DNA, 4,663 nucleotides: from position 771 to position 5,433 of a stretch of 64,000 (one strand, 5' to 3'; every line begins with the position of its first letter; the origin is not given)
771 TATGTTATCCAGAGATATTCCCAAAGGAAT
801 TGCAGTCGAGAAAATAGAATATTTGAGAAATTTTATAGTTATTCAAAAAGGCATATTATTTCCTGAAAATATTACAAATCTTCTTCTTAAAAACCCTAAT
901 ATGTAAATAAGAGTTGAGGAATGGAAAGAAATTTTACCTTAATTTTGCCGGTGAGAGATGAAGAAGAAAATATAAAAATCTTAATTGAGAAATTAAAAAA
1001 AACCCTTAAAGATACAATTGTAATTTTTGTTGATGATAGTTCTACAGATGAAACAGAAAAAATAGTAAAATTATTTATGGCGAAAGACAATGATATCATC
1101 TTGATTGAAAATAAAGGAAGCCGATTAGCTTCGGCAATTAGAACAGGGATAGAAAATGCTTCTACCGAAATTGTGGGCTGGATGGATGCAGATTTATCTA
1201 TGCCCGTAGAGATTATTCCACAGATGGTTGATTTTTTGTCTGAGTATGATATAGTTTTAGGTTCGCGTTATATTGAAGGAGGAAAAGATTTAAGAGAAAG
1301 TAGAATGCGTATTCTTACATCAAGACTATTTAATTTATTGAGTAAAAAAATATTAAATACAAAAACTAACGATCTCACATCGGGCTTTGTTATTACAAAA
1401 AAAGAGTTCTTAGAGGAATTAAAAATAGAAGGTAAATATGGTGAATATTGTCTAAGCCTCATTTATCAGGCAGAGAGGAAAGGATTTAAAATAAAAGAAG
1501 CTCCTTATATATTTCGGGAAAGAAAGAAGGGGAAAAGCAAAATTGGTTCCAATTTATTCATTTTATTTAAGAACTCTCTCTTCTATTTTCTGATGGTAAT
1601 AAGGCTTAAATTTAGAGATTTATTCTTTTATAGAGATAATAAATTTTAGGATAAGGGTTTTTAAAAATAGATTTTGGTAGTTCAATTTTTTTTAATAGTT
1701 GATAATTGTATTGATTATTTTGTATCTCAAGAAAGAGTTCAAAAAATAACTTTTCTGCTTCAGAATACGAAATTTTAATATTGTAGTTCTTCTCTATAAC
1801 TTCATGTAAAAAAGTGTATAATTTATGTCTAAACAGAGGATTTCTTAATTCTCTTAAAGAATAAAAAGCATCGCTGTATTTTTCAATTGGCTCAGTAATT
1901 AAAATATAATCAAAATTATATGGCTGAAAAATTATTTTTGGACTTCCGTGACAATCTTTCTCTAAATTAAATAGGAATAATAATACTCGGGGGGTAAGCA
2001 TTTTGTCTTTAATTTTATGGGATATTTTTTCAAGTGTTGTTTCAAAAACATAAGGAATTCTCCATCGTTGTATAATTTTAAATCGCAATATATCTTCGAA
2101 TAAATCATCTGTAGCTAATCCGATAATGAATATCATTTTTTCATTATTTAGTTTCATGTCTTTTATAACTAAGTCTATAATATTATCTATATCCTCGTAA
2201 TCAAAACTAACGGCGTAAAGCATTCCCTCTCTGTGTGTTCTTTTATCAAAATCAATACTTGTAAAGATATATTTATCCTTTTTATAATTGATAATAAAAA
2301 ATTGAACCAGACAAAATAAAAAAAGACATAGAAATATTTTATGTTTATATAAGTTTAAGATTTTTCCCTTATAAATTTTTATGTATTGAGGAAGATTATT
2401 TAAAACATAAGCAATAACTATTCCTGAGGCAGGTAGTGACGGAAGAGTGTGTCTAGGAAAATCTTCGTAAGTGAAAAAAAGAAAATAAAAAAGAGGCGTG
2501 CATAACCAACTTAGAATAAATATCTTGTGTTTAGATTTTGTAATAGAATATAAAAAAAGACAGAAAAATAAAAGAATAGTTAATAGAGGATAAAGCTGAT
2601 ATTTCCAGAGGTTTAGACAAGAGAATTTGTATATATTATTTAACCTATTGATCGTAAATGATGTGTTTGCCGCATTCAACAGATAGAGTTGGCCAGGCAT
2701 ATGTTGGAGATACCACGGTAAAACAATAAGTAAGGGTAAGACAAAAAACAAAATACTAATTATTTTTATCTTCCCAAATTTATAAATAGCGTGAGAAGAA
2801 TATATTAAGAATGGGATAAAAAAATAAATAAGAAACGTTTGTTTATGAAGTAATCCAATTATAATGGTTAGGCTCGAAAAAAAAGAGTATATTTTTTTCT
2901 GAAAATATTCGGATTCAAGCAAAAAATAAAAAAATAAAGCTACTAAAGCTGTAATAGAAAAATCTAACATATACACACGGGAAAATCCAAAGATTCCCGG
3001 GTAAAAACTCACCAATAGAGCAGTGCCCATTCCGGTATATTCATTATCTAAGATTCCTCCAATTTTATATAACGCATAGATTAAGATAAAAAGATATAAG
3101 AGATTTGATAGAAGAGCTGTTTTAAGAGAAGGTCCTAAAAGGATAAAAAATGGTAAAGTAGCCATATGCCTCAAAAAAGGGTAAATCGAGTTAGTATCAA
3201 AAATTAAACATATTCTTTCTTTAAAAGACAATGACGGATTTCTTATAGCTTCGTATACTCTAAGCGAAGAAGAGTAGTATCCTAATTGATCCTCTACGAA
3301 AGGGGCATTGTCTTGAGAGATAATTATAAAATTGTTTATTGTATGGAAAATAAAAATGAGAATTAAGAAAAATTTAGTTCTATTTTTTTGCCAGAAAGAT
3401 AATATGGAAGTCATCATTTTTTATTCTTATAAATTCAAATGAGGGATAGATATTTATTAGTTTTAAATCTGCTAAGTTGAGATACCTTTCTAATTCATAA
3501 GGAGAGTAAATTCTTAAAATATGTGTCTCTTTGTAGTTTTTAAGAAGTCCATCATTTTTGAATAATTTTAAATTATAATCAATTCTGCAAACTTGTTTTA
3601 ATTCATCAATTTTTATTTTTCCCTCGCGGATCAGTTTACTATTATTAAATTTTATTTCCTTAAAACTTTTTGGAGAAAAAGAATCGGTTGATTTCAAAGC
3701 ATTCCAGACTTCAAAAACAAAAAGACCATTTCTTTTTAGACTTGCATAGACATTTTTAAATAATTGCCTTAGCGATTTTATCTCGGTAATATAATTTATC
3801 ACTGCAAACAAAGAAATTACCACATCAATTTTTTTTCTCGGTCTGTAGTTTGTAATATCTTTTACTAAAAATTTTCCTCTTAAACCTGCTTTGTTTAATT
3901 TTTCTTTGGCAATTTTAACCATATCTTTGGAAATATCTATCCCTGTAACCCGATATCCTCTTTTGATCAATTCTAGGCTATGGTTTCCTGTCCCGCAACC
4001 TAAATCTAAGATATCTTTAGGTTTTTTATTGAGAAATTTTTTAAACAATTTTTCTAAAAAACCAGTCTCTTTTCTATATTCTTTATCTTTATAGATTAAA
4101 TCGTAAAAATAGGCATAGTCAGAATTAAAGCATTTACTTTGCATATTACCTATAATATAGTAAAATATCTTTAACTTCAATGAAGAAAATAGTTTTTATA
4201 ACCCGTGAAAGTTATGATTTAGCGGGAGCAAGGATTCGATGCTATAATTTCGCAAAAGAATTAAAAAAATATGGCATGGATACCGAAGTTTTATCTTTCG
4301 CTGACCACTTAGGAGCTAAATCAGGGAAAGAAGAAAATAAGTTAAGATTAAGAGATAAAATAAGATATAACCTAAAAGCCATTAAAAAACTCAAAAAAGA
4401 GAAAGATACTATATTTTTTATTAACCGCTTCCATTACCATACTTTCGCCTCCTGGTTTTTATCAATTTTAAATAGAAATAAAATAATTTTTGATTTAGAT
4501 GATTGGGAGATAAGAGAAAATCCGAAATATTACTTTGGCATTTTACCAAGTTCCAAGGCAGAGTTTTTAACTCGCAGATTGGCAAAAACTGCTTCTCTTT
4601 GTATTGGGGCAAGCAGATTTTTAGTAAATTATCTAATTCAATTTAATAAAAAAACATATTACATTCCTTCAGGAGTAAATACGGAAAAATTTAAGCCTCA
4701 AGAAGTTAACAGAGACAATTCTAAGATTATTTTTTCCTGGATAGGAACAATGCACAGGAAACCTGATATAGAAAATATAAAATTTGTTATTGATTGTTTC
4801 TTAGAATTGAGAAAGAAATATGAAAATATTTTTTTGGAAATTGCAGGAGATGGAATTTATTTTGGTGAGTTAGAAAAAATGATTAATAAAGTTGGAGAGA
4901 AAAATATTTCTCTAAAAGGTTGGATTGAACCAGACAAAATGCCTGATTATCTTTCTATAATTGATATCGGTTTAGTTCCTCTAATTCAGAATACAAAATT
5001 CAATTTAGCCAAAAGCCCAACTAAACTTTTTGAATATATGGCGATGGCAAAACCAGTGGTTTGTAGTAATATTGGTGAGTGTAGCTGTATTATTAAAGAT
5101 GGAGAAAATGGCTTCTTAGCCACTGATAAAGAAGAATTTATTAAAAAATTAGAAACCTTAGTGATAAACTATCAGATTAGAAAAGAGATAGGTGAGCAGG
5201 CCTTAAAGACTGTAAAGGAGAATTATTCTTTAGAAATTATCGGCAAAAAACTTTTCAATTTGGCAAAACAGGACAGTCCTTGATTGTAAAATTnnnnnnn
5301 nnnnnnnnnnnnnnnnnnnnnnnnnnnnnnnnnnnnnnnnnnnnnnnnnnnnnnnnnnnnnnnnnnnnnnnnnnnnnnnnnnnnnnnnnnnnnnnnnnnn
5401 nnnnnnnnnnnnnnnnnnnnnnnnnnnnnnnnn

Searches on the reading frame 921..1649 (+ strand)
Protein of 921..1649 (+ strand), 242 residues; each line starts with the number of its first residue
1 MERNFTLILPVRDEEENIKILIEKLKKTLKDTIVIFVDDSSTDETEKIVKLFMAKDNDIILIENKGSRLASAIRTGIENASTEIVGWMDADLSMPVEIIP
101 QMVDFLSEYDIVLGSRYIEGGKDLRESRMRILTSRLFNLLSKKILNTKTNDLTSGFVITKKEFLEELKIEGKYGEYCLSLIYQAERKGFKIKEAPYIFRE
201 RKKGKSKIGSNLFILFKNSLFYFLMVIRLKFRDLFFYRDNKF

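Call 67: search_protein_families(library=pfam, proteins=[window:921-1649:+], max_evalue=0.001)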
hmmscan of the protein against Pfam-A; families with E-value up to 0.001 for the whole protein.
window:921-1649:+ (242 aa): 2 families
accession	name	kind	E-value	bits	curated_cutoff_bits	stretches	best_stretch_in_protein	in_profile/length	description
PF00535.33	Glycos_transf_2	-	8.7e-28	97.8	23.3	1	7-167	2-167/168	Glycosyl transferase family 2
PF10111.15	Glyco_tranf_2_2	-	2.3e-05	24.5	27.3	1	6-94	1-94/276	Glycosyltransferase like family 2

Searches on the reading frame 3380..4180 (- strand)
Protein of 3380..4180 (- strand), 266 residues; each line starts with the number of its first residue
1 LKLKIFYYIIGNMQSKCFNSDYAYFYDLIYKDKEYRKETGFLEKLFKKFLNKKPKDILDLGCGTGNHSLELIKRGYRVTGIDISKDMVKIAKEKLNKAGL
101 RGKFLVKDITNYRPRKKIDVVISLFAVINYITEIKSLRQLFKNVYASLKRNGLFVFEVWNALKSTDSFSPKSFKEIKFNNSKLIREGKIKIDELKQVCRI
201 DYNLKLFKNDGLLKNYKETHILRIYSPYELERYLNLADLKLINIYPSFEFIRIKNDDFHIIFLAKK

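Call 10: search_protein_families(library=pfam, proteins=[window:3380-4180:-], max_evalue=0.001)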
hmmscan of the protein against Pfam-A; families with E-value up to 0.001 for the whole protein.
window:3380-4180:- (266 aa): 17 families
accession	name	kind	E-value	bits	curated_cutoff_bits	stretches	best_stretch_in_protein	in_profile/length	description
PF13649.12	Methyltransf_25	-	4.3e-22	79.1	27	1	57-152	1-97/97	Methyltransferase domain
PF08241.18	Methyltransf_11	-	2.3e-17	63.8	21.2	1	58-156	1-95/95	Methyltransferase domain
PF13847.12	Methyltransf_31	-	3e-17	63.1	27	1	53-166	3-119/145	Methyltransferase domain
PF13489.12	Methyltransf_23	-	7.4e-17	62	27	1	41-242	8-162/164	Methyltransferase domain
PF08242.18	Methyltransf_12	-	6.3e-15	56.1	30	1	58-154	1-98/98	Methyltransferase domain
PF02353.26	CMAS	-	1.4e-10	41.4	27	1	45-219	54-225/273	Mycolic acid cyclopropane synthetase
PF05175.20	MTS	-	1e-09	38.7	23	1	46-162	24-143/170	Methyltransferase small domain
PF03848.20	TehB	-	2e-08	34.3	20.4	1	53-153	30-129/193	Tellurite resistance protein TehB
PF01209.24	Ubie_methyltran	-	1e-07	32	20.1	1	44-143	38-142/233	ubiE/COQ5 methyltransferase family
PF06325.19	PrmA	-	6.5e-06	26.3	22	1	51-155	159-257/296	Ribosomal protein L11 methyltransferase (PrmA)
PF01728.25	FtsJ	-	1.1e-05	25.9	24.1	1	42-165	9-146/181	FtsJ-like methyltransferase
PF05401.17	NodS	-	1.5e-05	25.3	24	1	54-156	44-144/201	Nodulation protein S (NodS)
PF13679.12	Methyltransf_32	-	4.9e-05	23.8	27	1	32-126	3-110/143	Methyltransferase domain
PF00398.26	RrnaAD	-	0.0001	21.9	24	1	40-171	17-149/263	Ribosomal RNA adenine dimethylase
PF05958.17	tRNA_U5-meth_tr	-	0.00014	21.4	23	1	49-96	197-244/357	tRNA (Uracil-5-)-methyltransferase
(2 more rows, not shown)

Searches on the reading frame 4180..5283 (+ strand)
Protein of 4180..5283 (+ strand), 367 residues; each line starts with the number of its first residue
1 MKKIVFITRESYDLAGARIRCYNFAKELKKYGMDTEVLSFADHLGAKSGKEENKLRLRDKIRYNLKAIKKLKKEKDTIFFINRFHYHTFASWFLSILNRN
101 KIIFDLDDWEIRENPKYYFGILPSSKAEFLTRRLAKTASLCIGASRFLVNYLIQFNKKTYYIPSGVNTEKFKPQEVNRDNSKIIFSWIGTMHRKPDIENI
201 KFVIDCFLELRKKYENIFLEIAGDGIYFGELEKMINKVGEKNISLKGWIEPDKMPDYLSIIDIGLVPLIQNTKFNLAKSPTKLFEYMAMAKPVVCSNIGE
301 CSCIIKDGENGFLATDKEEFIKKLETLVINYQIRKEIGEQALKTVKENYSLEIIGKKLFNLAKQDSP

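Call 10: search_protein_families(library=pfam, proteins=[window:4180-5283:+], max_evalue=0.001)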
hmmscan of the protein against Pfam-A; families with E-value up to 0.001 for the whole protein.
window:4180-5283:+ (367 aa): 4 families
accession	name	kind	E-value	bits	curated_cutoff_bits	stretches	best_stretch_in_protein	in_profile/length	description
PF13692.12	Glyco_trans_1_4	-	2.6e-21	76.8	27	1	185-328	4-140/142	Glycosyl transferases group 1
PF00534.26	Glycos_transf_1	-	2.4e-19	69.9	26.4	1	180-343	13-171/172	Glycosyl transferases group 1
PF13524.12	Glyco_trans_1_2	-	1.6e-09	38.3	25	1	234-351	27-135/144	Glycosyl transferase-like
PF13439.12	Glyco_transf_4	-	2.4e-05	24.9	28.5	1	16-170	3-170/170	Glycosyltransferase Family 4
